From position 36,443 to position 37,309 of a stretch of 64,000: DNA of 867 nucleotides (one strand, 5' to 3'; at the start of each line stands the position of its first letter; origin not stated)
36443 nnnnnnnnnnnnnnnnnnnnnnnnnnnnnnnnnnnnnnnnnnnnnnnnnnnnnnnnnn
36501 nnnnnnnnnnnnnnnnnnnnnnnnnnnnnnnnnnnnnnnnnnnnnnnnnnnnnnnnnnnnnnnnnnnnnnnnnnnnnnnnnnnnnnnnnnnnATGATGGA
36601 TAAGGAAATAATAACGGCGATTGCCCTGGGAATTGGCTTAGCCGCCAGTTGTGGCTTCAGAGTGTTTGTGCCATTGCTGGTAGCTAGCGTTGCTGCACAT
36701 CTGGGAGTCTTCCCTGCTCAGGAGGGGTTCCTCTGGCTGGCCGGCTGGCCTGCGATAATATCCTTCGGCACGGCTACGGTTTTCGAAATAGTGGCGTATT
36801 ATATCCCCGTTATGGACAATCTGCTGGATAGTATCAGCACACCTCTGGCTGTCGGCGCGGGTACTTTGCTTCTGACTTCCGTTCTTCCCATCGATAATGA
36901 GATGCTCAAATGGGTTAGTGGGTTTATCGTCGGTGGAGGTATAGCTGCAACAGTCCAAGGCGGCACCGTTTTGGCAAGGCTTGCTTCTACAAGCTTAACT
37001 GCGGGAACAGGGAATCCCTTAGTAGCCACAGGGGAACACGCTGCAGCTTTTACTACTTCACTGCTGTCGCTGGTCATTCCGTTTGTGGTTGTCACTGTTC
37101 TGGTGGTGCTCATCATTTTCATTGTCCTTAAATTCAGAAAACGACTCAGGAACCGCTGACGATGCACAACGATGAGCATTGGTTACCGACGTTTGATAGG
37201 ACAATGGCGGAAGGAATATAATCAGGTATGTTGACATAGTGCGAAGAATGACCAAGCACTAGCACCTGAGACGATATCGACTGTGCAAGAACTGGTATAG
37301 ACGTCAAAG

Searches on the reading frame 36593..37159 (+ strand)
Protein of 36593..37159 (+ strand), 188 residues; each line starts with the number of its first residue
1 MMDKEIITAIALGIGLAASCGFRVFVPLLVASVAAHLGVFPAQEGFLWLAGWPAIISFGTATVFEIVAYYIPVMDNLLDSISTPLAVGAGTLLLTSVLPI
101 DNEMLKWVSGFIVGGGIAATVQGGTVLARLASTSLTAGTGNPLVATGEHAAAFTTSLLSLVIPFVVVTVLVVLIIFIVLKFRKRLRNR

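Call 3: search_protein_families(library=pfam, proteins=[window:36593-37159:+], max_evalue=0.01)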
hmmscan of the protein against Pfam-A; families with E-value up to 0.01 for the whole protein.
window:36593-37159:+ (188 aa): 1 family
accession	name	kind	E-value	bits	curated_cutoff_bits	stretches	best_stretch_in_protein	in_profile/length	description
PF13548.11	DUF4126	-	4.7e-45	153.9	27.5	1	10-182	1-174/175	Domain of unknown function (DUF4126)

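Call 4: search_protein_families(library=ncbifam, proteins=[window:36593-37159:+], max_evalue=0.01)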
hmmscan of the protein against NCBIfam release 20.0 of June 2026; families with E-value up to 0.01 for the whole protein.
window:36593-37159:+ (188 aa): 0 families

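Call 73: search_protein_families(library=padloc, proteins=[window:36593-37159:+], max_evalue=0.01)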
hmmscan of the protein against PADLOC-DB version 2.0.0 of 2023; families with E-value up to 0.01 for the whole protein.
window:36593-37159:+ (188 aa): 0 families

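Call 74: search_solved_structures(query=window:36593-37159:+, max_evalue=1)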
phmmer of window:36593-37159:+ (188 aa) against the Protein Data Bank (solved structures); distinct sequences matched with E-value up to 1: 3.
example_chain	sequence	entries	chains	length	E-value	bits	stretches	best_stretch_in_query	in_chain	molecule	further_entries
6c0d_A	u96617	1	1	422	0.49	13.5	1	77-131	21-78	Amidase, hydantoinase/carbamoylase family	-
9iyc_A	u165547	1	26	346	0.7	13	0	73-128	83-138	Flagellar P-ring protein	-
7bgl_a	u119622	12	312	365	0.72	13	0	73-128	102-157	Flagellar P-ring protein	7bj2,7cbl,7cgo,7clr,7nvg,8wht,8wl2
